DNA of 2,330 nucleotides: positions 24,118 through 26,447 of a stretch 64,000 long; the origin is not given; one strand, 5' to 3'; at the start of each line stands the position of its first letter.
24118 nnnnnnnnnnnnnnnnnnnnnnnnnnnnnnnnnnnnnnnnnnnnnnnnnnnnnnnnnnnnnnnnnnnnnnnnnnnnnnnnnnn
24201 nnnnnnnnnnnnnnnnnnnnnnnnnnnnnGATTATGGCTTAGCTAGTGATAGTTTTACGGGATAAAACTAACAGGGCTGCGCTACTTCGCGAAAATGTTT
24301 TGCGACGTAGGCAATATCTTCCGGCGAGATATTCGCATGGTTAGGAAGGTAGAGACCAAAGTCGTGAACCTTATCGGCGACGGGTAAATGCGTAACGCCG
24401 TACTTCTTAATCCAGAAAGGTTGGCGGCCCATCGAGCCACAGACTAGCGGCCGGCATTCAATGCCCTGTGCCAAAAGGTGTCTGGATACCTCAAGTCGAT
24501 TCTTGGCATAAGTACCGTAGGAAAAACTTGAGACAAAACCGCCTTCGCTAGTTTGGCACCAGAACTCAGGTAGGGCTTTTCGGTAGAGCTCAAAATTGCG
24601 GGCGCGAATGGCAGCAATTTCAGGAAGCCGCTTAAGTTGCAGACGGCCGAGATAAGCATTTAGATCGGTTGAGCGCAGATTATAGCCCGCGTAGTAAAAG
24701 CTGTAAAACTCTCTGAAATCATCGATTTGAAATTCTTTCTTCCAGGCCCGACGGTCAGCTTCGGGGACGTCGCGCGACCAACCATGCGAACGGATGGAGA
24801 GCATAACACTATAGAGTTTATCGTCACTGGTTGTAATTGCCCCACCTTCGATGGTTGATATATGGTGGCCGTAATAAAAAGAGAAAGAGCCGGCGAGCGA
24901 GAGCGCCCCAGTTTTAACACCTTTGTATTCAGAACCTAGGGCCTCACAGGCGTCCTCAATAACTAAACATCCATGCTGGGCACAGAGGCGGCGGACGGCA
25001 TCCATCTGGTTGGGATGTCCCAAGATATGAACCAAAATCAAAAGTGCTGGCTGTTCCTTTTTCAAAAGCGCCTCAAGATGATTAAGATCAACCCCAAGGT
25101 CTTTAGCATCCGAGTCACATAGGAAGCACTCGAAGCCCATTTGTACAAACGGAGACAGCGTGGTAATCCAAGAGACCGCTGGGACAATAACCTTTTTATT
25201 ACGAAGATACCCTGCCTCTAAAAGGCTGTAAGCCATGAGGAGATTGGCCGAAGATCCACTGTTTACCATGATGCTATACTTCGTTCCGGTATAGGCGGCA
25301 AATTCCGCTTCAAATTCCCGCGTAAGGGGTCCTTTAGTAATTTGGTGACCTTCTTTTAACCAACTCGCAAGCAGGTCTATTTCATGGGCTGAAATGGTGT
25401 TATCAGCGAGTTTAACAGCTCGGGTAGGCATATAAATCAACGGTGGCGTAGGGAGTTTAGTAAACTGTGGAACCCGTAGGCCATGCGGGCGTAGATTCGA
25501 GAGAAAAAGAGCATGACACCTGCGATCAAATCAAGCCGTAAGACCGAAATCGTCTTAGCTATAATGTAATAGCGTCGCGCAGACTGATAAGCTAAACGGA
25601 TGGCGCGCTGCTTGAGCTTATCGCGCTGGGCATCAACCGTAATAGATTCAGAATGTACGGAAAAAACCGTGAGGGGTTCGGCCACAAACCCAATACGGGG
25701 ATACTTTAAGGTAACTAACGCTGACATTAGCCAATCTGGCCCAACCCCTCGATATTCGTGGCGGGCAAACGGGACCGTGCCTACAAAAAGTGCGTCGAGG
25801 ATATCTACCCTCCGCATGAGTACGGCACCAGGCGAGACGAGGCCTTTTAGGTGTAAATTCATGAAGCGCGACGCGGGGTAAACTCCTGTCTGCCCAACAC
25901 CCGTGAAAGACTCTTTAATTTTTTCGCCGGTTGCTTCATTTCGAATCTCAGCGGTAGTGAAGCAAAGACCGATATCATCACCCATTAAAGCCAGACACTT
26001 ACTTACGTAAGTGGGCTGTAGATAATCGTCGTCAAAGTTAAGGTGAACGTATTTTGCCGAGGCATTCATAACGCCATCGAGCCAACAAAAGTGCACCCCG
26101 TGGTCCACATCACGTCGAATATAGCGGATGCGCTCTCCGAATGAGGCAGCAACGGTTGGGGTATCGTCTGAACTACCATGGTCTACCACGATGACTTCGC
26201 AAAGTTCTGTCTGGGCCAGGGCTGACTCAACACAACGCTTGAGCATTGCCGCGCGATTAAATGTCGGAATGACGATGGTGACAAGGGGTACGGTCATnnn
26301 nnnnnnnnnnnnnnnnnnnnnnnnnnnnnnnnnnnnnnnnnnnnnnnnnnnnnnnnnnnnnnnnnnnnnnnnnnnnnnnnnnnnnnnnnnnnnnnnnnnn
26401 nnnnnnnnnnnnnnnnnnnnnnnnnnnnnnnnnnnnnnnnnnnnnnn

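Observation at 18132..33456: ~15 kb AT-richer surface-glycan island directly after dnaE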

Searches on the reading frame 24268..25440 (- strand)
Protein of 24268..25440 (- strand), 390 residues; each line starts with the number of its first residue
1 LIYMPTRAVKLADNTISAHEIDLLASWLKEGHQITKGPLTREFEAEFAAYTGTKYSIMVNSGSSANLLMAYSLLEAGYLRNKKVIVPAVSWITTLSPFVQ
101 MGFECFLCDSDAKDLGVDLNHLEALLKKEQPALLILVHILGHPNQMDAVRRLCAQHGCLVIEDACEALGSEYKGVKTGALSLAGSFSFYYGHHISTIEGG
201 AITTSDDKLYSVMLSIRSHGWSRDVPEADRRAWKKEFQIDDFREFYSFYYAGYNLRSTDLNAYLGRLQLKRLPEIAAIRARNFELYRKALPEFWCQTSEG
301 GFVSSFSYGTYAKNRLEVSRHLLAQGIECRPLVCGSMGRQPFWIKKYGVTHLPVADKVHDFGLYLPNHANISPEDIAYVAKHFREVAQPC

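Call 4: search_protein_families(library=pfam, proteins=[window:24268-25440:-])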
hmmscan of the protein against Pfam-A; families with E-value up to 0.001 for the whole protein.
window:24268-25440:- (390 aa): 2 families
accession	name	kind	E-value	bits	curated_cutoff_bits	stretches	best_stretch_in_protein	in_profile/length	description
PF01041.23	DegT_DnrJ_EryC1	-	5.5e-73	246.7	19.8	1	19-383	6-359/360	DegT/DnrJ/EryC1/StrS aminotransferase family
PF00155.27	Aminotran_1_2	-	2e-05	24.4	19.7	1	32-136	36-150/361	Aminotransferase class I and II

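Call 9: search_protein_families(library=ncbifam, proteins=[window:24268-25440:-], max_evalue=0.00001)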
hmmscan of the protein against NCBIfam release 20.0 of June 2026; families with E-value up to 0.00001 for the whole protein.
window:24268-25440:- (390 aa): 7 families
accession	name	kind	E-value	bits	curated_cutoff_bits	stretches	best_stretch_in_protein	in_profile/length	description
NF011936.0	PRK15407.1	equivalog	6.1e-58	196.5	423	1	9-387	37-436/440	lipopolysaccharide biosynthesis protein RfbH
TIGR03588.1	PseC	equivalog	1.7e-55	188.5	423.5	1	13-386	6-379/380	UDP-4-amino-4,6-dideoxy-N-acetyl-beta-L-altrosamine transaminase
TIGR04181.1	NHT_00031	hypoth_equivalog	4.1e-40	137.8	420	1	10-211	2-215/359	LegC family aminotransferase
NF008658.2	PRK11658.1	equivalog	1.6e-36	125.8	631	1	12-291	8-272/379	UDP-4-amino-4-deoxy-L-arabinose aminotransferase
NF008687.0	PRK11706.1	equivalog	6e-28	97.7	375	1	12-293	5-270/375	dTDP-4-amino-4,6-dideoxygalactose transaminase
TIGR04427.1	PLP_DesI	equivalog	5.9e-26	91.5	650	1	34-224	48-232/390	dTDP-4-dehydro-6-deoxyglucose aminotransferase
TIGR02379.1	ECA_wecE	subfamily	3e-19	69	434.85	1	17-224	10-214/376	dTDP-4-amino-4,6-dideoxy-D-glucose transaminase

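Call 45: search_solved_structures(query=window:24268-25440:-, show_alignments=2, max_evalue=1e-20)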
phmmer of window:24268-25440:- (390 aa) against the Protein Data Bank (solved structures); distinct sequences matched with E-value up to 1e-20: 29.
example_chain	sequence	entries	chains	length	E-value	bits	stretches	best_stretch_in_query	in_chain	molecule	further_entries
2gms_A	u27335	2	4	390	7.5e-62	212.5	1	30-378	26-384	Putative pyridoxamine 5-phosphate-dependent dehydrase, Wbdk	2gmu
3b8x_A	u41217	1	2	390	7e-61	209.3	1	30-378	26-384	Pyridoxamine 5-phosphate-dependent dehydrase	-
3gr9_A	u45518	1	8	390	1.3e-60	208.4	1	30-378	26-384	ColD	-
2r0t_A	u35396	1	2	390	1.3e-60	208.4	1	30-378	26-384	Pyridoxamine 5-phosphate-dependent dehydrase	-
9wvy_A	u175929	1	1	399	9.7e-40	139.8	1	15-353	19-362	Putative NDP-4-keto-6-deoxyglucose-3-dehydratase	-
3bcx_A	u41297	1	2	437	1.3e-37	132.7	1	15-385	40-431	CDP-6-deoxy-L-threo-D-glycero-4-hexulose-3-dehydrase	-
3bb8_A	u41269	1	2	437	2.4e-36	128.6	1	15-385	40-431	CDP-4-keto-6-deoxy-D-glucose-3-dehydrase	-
3bn1_A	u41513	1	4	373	4.5e-35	124.4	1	35-379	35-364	Perosamine synthetase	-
3dr7_A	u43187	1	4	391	5.5e-35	124.1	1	35-379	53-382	Putative perosamine synthetase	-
3dr4_A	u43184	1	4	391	7.6e-35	123.6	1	35-379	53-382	Putative perosamine synthetase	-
7b0m_AAA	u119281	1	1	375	4.9e-34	121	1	33-382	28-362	Sugar aminotransferase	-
7b0d_A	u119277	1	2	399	1.4e-33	119.5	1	34-223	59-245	Glutamine--scyllo-inositol transaminase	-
1mdo_A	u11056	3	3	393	7.7e-31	110.5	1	18-292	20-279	ArnB aminotransferase | UDP-4-amino-4-deoxy-L-arabinose--oxoglutarate aminotransferase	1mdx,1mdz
4oca_A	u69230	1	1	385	1e-30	110.1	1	18-292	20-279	UDP-4-amino-4-deoxy-L-arabinose--oxoglutarate aminotransferase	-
9bgp_A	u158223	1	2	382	2.4e-29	105.5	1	9-387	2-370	aminotransferase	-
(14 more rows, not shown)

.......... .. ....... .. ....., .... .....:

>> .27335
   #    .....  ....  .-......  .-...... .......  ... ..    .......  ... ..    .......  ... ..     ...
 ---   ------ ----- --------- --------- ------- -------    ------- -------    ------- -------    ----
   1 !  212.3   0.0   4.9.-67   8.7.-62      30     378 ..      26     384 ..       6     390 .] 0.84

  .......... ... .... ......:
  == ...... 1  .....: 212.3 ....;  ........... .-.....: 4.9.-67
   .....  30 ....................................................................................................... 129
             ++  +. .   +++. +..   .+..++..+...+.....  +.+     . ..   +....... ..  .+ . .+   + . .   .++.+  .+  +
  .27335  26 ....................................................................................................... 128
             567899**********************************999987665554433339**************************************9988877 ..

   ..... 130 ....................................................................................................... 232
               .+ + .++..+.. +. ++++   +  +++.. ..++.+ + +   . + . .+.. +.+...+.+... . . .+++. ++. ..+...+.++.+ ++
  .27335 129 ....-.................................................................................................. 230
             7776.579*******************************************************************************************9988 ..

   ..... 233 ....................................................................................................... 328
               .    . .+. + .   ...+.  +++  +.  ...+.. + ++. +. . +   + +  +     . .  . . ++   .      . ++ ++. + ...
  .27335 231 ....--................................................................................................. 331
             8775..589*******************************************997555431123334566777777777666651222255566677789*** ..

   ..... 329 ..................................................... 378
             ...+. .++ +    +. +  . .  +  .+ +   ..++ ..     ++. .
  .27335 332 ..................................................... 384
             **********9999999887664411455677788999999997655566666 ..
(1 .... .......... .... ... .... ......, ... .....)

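Call 86: find_homologous_proteins(query=window:24268-25440:-, max_evalue=1e-30)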
Query window:24268-25440:- (390 aa): 7550 proteins with E <= 1e-30 among 8000 candidates; the best 120 are listed.
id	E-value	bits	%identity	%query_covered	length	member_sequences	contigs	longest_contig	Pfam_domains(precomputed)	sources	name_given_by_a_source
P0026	3.6e-265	897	100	99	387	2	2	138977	PF00155.28,PF01041.24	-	-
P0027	3.2e-258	874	96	99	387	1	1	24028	PF00155.28,PF01041.24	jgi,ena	-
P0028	1.6e-257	872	96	99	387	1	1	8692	PF00155.28,PF01041.24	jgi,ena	jgi:CDP-6-deoxy-D-xylo-4-hexulose-3-dehydrase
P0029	1.0e-250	849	94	99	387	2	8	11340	PF01041.24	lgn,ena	-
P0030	1.9e-250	848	94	99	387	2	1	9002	PF01041.24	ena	-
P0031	2.8e-250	848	93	99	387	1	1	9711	PF01041.24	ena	-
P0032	3.7e-250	847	94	99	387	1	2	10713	PF01041.24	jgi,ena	jgi:CDP-6-deoxy-D-xylo-4-hexulose-3-dehydrase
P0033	4.4e-250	847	94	99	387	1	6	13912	PF01041.24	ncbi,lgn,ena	-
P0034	5.0e-250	847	93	99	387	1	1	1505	PF01041.24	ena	-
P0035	9.5e-250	846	94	99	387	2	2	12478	PF01041.24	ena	-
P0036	1.3e-249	846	93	99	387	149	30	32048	PF01041.24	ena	-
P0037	1.4e-249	845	93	99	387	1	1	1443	PF01041.24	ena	-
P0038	1.9e-249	845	93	99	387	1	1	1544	PF01041.24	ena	-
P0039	2.5e-249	845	93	99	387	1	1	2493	PF01041.24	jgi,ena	jgi:CDP-6-deoxy-D-xylo-4-hexulose-3-dehydrase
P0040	2.6e-249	845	93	99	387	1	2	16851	PF01041.24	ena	-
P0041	2.6e-249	845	93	99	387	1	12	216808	PF01041.24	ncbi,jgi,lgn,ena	ncbi:MAG: hypothetical protein RLZZ23_1710 [Verrucomicrobiota bacterium]|jgi:CDP-6-deoxy-D-xylo-4-he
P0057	2.8e-245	831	92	99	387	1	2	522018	PF01041.24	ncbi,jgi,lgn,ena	ncbi:MAG: DegT/DnrJ/EryC1/StrS family aminotransferase [Opitutales bacterium]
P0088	7.3e-220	748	83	99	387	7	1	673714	PF01041.24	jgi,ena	-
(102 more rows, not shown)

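Call 87: find_encoding_contigs(protein=P0041, flank=9000, max_places=1)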
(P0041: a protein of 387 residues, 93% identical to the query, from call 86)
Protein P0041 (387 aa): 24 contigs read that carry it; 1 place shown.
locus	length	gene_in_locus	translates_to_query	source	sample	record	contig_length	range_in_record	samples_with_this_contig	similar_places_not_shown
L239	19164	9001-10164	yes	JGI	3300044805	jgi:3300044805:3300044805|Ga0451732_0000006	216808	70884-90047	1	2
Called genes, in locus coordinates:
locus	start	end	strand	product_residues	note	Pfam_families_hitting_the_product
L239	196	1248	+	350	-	PF00106:adh_short (faint), PF01073:3Beta_HSD, PF01370:Epimerase, PF02719:Polysacc_synt_2, PF04321:RmlD_sub_bind, PF16363:GDP_Man_Dehyd, PF07993:NAD_binding_4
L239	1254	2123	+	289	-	PF00483:NTP_transferase, PF12804:NTP_transf_3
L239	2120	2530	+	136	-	PF05523:FdtA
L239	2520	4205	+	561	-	PF00702:Hydrolase (faint)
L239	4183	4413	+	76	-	-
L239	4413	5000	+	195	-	PF13302:Acetyltransf_3, PF13420:Acetyltransf_4 (weak)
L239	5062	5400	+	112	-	PF13669:Glyoxalase_4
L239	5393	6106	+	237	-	PF13489:Methyltransf_23, PF08241:Methyltransf_11, PF08242:Methyltransf_12 (weak)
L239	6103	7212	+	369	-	PF01041:DegT_DnrJ_EryC1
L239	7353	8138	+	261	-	PF01370:Epimerase, PF04321:RmlD_sub_bind, PF02719:Polysacc_synt_2 (weak), PF01073:3Beta_HSD (weak), PF16363:GDP_Man_Dehyd, PF07993:NAD_binding_4 (weak)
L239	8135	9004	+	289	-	PF00535:Glycos_transf_2, PF13641:Glyco_tranf_2_3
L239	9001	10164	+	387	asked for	PF01041:DegT_DnrJ_EryC1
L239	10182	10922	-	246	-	PF01755:Glyco_transf_25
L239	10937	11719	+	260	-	PF05050:Methyltransf_21 (weak)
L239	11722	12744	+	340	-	PF00852:Glyco_transf_10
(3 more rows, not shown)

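Call 88: find_encoding_contigs(protein=P0057, flank=9000, max_places=1)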
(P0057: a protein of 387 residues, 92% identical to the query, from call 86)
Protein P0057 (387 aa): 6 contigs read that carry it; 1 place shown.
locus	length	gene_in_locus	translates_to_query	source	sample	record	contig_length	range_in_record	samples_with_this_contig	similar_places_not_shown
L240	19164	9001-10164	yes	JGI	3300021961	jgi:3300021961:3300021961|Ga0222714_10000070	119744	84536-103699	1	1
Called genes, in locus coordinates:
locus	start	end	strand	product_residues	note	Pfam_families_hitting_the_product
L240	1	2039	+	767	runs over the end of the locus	PF16126:DUF4838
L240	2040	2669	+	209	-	PF02397:Bac_transf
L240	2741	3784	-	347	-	PF00535:Glycos_transf_2, PF10111:Glyco_tranf_2_2, PF13641:Glyco_tranf_2_3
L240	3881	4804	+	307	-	PF00852:Glyco_transf_10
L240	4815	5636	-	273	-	PF05050:Methyltransf_21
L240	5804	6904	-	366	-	PF01408:GFO_IDH_MocA, PF02894:GFO_IDH_MocA_C, PF22725:GFO_IDH_MocA_C3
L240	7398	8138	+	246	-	PF01073:3Beta_HSD, PF01370:Epimerase, PF02719:Polysacc_synt_2 (weak), PF04321:RmlD_sub_bind, PF16363:GDP_Man_Dehyd, PF07993:NAD_binding_4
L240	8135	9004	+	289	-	PF00535:Glycos_transf_2, PF13641:Glyco_tranf_2_3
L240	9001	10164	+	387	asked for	PF01041:DegT_DnrJ_EryC1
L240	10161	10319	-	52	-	-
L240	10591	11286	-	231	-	PF05575:V_cholerae_RfbT (weak), PF02475:TRM5-TYW2_MTfase (weak), PF05050:Methyltransf_21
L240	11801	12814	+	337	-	PF00852:Glyco_transf_10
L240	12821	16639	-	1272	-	PF02811:PHP, PF07733:DNA_pol3_alpha, PF17657:DNA_pol3_finger, PF14579:HHH_6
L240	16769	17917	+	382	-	PF20706:GT4-conflict, PF00534:Glycos_transf_1, PF13692:Glyco_trans_1_4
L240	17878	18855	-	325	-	-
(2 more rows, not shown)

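Call 89: find_encoding_contigs(protein=P0088, flank=9000, max_places=1)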
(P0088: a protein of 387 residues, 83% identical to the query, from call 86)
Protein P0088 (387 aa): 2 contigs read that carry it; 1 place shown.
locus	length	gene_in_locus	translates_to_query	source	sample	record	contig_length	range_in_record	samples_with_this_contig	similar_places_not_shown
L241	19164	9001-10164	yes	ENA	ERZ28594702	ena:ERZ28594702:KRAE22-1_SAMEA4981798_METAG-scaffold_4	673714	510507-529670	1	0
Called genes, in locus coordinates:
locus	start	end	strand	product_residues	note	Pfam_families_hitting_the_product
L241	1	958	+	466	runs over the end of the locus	PF01943:Polysacc_synt, PF13440:Polysacc_synt_3, PF03023:MurJ (weak)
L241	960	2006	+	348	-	PF20706:GT4-conflict, PF00534:Glycos_transf_1, PF13692:Glyco_trans_1_4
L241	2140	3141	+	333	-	PF00150:Cellulase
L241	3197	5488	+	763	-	PF16126:DUF4838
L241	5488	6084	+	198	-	PF02397:Bac_transf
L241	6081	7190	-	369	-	PF01408:GFO_IDH_MocA, PF02894:GFO_IDH_MocA_C, PF22725:GFO_IDH_MocA_C3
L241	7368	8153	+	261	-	PF01370:Epimerase, PF04321:RmlD_sub_bind, PF16363:GDP_Man_Dehyd, PF01073:3Beta_HSD, PF02719:Polysacc_synt_2, PF07993:NAD_binding_4 (weak)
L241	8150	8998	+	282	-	PF00535:Glycos_transf_2, PF13641:Glyco_tranf_2_3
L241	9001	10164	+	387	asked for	PF01041:DegT_DnrJ_EryC1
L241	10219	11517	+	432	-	PF00534:Glycos_transf_1, PF13692:Glyco_trans_1_4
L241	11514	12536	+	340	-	PF00852:Glyco_transf_10, PF03016:Exostosin_GT47 (weak)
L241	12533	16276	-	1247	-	PF02811:PHP, PF07733:DNA_pol3_alpha, PF17657:DNA_pol3_finger, PF14579:HHH_6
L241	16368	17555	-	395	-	PF00579:tRNA-synt_1b, PF22421:SYY_C-terminal (weak), PF01479:S4 (weak)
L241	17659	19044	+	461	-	PF01546:Peptidase_M20, PF07687:M20_dimer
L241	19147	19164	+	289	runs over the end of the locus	PF17848:Zn_ribbon_ACC (weak), PF01039:Carboxyl_trans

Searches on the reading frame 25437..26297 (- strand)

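Call 4: search_protein_families(library=pfam, proteins=[window:25437-26297:-])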
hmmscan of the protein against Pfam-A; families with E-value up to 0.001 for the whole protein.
window:25437-26297:- (286 aa): 2 families
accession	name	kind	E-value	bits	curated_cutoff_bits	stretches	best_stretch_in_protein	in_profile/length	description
PF00535.33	Glycos_transf_2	-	3.5e-21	76.3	23.3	1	7-165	1-162/168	Glycosyl transferase family 2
PF13641.12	Glyco_tranf_2_3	-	4.5e-06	27.3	27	1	6-110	3-117/230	Glycosyltransferase like family 2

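Call 9: search_protein_families(library=ncbifam, proteins=[window:25437-26297:-], max_evalue=0.00001)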
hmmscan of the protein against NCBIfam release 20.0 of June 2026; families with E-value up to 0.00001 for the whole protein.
window:25437-26297:- (286 aa): 13 families
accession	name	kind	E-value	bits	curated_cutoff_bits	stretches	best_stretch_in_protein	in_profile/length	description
NF007482.0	PRK10073.1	equivalog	8.7e-12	44.7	423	1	4-148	6-155/334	glycosyltransferase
TIGR04440.1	glyco_TIGR04440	domain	1e-11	45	70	1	6-105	2-106/215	TIGR00180 family glycosyltransferase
TIGR03965.1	mycofact_glyco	equivalog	7.7e-11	41.5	280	1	4-92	74-166/467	mycofactocin biosynthesis glycosyltransferase MftF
NF041875.1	EPS_EpsD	equivalog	1.9e-10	40.7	370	1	6-99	1-98/325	exopolysaccharide biosynthesis glycosyltransferase EpsD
NF047683.1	TeichurnBiosyTuaG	equivalog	2.5e-10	40.4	400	1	3-126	5-132/252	teichuronic acid biosynthesis protein TuaG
NF050050.1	ProtGlycPglI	equivalog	3.9e-09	36.3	500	1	4-135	2-135/306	GalNAc(5)-diNAcBac-PP-undecaprenol beta-1,3-glucosyltransferase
TIGR04283.1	glyco_like_mftF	equivalog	4.5e-08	32.9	182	1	7-56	2-52/221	TIGR04283 family arsenosugar biosynthesis glycosyltransferase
TIGR04017.1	WcaA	equivalog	1.1e-07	31.8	495.75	1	3-103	4-108/279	colanic acid biosynthesis glycosyltransferase WcaA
NF007453.0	PRK10018.1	equivalog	1.6e-07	31.2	382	1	3-104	5-110/280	colanic acid biosynthesis glycosyltransferase WcaA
NF038302.1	EPS_HpsE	equivalog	4.6e-07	29.1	300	1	6-103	3-109/307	hormogonium polysaccharide biosynthesis glycosyltransferase HpsE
TIGR03937.1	PgaC_IcaA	equivalog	1.7e-06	27.2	422.3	1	3-91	44-135/407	poly-beta-1,6-N-acetyl-D-glucosamine synthase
TIGR04182.1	glyco_TIGR04182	equivalog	5.8e-06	25.9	325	1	6-87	2-79/293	S-layer glycoprotein N-glycosyltransferase AglJ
TIGR03111.1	glyc2_xrt_Gpos1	hypoth_equivalog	6.1e-06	25.3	363.95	1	2-111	47-162/439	TIGR03111 family XrtG-associated glycosyltransferase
